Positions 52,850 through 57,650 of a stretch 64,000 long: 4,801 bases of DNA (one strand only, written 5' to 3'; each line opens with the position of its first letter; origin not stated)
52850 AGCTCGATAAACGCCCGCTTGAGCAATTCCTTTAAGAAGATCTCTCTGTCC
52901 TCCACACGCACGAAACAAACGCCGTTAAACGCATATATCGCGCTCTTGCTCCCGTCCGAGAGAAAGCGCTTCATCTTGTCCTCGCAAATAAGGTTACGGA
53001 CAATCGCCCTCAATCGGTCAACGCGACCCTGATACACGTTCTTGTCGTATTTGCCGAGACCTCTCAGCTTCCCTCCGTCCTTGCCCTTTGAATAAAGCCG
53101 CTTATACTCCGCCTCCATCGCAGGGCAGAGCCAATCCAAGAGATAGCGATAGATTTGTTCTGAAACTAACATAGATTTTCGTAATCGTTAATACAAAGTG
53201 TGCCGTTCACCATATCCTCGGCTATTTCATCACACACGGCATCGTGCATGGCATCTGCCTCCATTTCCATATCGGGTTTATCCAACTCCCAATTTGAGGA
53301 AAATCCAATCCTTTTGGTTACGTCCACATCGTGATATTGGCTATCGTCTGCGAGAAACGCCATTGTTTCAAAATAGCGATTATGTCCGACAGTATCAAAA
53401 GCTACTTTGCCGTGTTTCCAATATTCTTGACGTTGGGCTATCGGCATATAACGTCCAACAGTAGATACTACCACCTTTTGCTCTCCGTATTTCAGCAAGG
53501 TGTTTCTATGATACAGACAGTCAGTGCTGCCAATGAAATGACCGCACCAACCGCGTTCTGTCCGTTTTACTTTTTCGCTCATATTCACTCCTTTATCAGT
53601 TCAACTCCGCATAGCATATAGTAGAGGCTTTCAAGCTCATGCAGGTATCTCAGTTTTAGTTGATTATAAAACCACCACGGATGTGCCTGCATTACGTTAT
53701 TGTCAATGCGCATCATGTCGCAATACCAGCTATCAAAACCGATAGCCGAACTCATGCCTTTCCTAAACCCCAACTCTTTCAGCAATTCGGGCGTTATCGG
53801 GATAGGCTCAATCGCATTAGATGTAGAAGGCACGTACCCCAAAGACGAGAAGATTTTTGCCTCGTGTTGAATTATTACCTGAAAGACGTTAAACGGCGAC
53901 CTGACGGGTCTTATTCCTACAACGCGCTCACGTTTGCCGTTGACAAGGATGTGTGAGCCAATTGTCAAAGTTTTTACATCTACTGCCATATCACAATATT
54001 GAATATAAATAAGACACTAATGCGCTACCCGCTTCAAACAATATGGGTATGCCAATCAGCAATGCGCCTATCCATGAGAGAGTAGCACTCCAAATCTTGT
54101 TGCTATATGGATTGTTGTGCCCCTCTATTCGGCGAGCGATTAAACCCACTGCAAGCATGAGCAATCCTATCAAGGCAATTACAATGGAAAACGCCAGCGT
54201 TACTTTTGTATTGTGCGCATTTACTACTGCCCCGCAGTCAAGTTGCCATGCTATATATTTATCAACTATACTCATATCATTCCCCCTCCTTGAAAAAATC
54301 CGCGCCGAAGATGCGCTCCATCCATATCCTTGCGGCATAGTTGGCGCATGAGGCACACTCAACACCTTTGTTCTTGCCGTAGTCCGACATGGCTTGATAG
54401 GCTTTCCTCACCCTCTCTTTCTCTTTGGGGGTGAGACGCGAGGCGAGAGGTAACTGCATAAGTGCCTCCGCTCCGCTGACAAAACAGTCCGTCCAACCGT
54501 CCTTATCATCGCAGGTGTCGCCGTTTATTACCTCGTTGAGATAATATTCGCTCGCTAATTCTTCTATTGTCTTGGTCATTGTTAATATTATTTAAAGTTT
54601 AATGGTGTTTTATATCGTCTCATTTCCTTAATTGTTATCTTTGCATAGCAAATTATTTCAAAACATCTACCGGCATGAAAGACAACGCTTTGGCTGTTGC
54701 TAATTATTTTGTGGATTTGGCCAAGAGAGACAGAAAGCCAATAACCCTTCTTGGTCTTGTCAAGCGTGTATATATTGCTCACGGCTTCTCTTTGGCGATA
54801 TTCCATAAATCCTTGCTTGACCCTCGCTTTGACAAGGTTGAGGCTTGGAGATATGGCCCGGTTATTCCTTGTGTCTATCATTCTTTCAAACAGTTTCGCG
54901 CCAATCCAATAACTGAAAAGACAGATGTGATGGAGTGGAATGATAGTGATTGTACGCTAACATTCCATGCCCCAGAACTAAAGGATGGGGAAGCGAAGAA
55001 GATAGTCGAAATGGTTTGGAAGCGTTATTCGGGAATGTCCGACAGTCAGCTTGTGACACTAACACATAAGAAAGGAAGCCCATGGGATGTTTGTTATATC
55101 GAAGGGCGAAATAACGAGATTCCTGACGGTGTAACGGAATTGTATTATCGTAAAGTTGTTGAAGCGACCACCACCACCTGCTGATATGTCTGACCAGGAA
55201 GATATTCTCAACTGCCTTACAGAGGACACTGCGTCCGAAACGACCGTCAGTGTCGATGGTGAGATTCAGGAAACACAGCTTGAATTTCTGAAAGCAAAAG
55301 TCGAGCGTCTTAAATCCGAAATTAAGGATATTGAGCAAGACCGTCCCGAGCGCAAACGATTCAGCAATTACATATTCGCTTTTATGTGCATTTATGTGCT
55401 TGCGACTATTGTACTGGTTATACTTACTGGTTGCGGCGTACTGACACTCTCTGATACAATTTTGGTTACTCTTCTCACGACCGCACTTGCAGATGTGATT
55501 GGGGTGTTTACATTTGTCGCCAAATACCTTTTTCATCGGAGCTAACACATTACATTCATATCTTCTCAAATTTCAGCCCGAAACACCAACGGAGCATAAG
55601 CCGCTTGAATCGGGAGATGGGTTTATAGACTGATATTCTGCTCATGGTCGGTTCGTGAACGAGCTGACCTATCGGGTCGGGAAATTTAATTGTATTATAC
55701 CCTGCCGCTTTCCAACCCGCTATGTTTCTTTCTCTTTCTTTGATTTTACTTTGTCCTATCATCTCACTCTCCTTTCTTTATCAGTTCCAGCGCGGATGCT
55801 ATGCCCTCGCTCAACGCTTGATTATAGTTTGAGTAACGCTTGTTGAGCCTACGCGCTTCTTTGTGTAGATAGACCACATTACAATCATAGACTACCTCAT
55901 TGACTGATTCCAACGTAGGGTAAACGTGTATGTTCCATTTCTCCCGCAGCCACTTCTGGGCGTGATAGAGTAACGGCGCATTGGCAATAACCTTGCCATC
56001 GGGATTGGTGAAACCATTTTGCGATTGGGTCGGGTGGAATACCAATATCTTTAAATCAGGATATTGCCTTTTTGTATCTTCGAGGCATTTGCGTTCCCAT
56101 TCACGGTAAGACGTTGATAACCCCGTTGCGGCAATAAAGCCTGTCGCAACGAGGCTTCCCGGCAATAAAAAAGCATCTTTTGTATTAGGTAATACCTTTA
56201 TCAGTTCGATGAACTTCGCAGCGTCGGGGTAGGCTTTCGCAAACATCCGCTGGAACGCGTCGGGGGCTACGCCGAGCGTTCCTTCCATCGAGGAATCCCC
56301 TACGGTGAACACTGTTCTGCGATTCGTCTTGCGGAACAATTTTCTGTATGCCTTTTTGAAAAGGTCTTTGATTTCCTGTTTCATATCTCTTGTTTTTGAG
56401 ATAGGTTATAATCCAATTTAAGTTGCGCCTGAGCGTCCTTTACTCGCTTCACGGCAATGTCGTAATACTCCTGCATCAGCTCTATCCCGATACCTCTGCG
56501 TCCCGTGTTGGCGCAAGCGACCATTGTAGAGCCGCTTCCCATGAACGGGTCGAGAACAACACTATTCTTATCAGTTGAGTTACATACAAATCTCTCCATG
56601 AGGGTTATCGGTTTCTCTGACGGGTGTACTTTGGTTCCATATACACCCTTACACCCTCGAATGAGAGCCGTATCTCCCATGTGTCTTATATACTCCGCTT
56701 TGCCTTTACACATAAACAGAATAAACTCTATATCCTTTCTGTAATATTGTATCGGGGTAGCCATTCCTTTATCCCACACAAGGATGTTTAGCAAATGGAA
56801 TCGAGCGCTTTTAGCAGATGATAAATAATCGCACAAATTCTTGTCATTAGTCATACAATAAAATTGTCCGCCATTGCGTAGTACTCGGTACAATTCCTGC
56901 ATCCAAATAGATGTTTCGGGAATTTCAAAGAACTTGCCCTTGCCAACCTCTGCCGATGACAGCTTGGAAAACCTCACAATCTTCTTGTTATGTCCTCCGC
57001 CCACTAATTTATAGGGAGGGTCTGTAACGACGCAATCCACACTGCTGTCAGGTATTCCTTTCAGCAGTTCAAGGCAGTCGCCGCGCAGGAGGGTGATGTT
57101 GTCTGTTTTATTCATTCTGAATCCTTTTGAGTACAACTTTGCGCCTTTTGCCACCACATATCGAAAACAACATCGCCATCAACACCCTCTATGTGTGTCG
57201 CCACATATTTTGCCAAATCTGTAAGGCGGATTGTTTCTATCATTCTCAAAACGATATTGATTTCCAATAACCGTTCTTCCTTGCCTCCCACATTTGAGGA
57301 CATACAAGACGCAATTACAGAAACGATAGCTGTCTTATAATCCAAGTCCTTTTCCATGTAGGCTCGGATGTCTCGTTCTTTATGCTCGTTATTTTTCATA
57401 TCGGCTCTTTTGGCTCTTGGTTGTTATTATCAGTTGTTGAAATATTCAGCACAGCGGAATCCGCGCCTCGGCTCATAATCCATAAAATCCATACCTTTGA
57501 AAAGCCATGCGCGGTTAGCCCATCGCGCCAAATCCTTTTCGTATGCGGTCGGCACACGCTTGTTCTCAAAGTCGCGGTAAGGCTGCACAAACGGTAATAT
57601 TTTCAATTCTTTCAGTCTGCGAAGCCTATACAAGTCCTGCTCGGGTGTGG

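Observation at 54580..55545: Panacea-domain antitoxin-like gene paired with a small two-TM membrane protein: candidate PanA-type TA/defence module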

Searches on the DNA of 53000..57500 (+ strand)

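Call 7: search_dna_similar(query=window:53000-57500:+, collection=phages, mode=distant, max_rows=15)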
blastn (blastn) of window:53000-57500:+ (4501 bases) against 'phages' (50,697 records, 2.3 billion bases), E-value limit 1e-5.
Records with a match: 1; places in all: 1; records where one place covers at least 80% of the query: 0.
Best place of each record, by identity: 90-95% 1.
By first word of the organism name: Dulem 1.
By host as written in the record: Eulemur fulvus collaris 1.
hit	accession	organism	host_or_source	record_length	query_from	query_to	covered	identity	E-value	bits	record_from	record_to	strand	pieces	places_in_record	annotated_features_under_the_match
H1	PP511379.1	Dulem virus 40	Eulemur fulvus collaris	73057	102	2633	3%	94.2%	2e-16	241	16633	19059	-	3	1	molybdenum cofactor biosynthesis enzyme | putative Fe-S oxidoreductase | hypothetical protein (x3) | NAT SF protein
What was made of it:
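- Tried and rejected: blastn of 53000..57500 against phages gave only 3% coverage, in Dulem virus 40 and outside the module (call 7).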

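Call 62: search_dna_similar(query=L052:1468-2318:+, collection=ecoli_genomes, mode=near, max_rows=5)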
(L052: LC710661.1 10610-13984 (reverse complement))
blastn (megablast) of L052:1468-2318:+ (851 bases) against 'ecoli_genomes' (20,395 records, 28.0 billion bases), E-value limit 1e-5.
Records with a match: 22; places in all: 23; records where one place covers at least 80% of the query: 15.
Genomes with a match: 22 of 5426; with a place that covers at least 80% of the query: 15. Places per genome that has any: lowest 1, median 1, highest 2. On chromosomes: 23 places; on plasmids: 0.
Best place of each record, by identity: >=99% 13; 95-99% 9.
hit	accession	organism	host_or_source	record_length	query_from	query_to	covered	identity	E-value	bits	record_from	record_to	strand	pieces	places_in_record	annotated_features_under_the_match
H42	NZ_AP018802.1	Escherichia coli strain E2863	Bos taurus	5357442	1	851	100%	100.0%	0e+0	1572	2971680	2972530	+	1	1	Panacea domain-containing protein | hypothetical protein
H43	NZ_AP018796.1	Escherichia coli strain E2855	Bos taurus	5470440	1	851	100%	100.0%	0e+0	1572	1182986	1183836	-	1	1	Panacea domain-containing protein | hypothetical protein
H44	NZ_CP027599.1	Escherichia coli strain 97-3250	Homo sapiens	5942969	1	851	100%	100.0%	0e+0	1572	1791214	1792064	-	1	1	Panacea domain-containing protein | hypothetical protein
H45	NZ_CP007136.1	Escherichia coli O145:H28 str. RM12581 strain RM12581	lettuce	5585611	1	851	100%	100.0%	0e+0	1572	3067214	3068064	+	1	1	Panacea domain-containing protein | hypothetical protein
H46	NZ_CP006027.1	Escherichia coli O145:H28 str. RM13514 strain RM13514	Homo sapiens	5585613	1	851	100%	100.0%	0e+0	1572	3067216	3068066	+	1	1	Panacea domain-containing protein | hypothetical protein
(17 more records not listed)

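Call 63: search_dna_similar(query=L049:400-1454:+, collection=ecoli_genomes, mode=near, max_rows=5)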
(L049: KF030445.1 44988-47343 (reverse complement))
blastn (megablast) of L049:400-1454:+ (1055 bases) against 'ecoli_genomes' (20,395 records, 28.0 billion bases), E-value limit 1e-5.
Records with a match: 79; places in all: 79; records where one place covers at least 80% of the query: 79.
Genomes with a match: 79 of 5426; with a place that covers at least 80% of the query: 79. Places per genome that has any: lowest 1, median 1, highest 1. On chromosomes: 79 places; on plasmids: 0.
Best place of each record, by identity: >=99% 4; 95-99% 75.
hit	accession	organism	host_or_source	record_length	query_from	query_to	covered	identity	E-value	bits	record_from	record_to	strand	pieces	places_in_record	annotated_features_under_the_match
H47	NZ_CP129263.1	Escherichia coli strain STEC1588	Homo sapiens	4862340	1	1055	100%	99.9%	0e+0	1943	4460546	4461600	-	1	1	hypothetical protein | Panacea domain-containing protein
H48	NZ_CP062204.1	Escherichia coli strain C311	Cow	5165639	1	1055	100%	99.8%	0e+0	1938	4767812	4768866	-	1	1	hypothetical protein | Panacea domain-containing protein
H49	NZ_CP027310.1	Escherichia coli strain 2014C-4135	Homo sapiens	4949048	1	1055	100%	99.4%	0e+0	1916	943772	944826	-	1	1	hypothetical protein | Panacea domain-containing protein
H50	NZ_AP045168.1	Escherichia coli strain JNEC-KY172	Homo sapiens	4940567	1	1055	100%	99.4%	0e+0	1916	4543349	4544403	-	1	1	hypothetical protein | Panacea domain-containing protein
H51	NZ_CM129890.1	Escherichia coli strain MB06101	seawater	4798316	1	1055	100%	97.8%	0e+0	1821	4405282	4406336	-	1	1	hypothetical protein | Panacea domain-containing protein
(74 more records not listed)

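Call 64: get_annotated_region(hit=H42, flank=500)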
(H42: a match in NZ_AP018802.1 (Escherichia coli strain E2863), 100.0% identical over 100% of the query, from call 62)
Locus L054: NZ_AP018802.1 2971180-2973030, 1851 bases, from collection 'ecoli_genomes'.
description: Escherichia coli strain E2863 chromosome, complete genome
organism: Escherichia coli strain E2863 (NCBI taxid 562)
replicon: chromosome; assembly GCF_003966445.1
host: Bos taurus; source: -; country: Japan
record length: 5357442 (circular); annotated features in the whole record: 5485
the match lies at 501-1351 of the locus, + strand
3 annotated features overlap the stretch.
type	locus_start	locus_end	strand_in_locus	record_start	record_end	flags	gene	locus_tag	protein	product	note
CDS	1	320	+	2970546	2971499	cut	-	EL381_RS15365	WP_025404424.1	BsuBI/PstI family type II restriction endonuclease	-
CDS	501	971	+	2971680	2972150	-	-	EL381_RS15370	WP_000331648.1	Panacea domain-containing protein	-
CDS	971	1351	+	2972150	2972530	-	-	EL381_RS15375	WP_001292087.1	hypothetical protein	-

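Call 65: get_annotated_region(hit=H47, flank=500)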
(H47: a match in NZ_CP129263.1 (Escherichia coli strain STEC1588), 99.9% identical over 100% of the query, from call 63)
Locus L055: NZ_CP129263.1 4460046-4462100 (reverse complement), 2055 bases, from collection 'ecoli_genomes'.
description: Escherichia coli strain STEC1588 chromosome, complete genome
organism: Escherichia coli strain STEC1588 (NCBI taxid 562)
replicon: chromosome; assembly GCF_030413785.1
host: Homo sapiens; source: -; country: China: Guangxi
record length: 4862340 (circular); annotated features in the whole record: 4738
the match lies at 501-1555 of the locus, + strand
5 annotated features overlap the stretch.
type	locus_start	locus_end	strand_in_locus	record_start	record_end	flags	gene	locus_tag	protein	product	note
CDS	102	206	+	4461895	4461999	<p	-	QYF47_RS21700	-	tRNA-dihydrouridine synthase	incomplete; partial in the middle of a contig; missing C-terminus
CDS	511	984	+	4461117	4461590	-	-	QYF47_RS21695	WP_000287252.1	Panacea domain-containing protein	-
CDS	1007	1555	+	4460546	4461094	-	-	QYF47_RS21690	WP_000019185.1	hypothetical protein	-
CDS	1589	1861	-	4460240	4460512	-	-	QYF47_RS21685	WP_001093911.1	pyocin activator PrtN family protein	-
CDS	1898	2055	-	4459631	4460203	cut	-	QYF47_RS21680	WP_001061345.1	3'-5' exonuclease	-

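Call 66: get_annotated_region(hit=H51, flank=500)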
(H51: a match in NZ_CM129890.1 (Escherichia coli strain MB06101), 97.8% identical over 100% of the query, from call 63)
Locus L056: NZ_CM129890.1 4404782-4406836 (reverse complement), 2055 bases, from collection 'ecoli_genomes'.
description: Escherichia coli strain MB06101 chromosome, whole genome shotgun sequence
organism: Escherichia coli strain MB06101 (NCBI taxid 562)
replicon: chromosome; assembly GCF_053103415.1
host: -; source: seawater; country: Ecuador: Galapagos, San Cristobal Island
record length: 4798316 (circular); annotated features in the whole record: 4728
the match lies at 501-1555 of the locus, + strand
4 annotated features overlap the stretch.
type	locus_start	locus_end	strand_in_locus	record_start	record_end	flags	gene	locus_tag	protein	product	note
CDS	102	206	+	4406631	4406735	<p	-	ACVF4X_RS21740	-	tRNA-dihydrouridine synthase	incomplete; partial in the middle of a contig; missing C-terminus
CDS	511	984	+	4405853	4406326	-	-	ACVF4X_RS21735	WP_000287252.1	Panacea domain-containing protein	-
CDS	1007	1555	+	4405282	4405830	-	-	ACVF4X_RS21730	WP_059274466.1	hypothetical protein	-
CDS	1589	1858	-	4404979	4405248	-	-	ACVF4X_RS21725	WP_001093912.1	pyocin activator PrtN family protein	-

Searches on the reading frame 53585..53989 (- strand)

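Call 15: search_protein_families(library=pfam, proteins=[window:53585-53989:-], max_evalue=0.01)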
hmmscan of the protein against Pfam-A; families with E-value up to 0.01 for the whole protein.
window:53585-53989:- (134 aa): 0 families

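Call 73: search_protein_families(library=phrogs, proteins=[window:53585-53989:-], max_evalue=0.00001)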
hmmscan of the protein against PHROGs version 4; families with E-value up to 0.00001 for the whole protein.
window:53585-53989:- (134 aa): 1 family
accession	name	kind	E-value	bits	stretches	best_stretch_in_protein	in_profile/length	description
phrog_10066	-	unknown function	4.4e-08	34.5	1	55-133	48-134/136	-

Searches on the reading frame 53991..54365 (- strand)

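Call 15: search_protein_families(library=pfam, proteins=[window:53991-54365:-], max_evalue=0.01)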
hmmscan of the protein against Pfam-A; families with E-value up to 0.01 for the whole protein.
window:53991-54365:- (124 aa): 1 family
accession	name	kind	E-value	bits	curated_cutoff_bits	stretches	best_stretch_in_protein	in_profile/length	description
PF14927.11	Neurensin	-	0.0092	16.1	27.7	0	53-85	41-74/132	Neurensin/Transmembrane protein 74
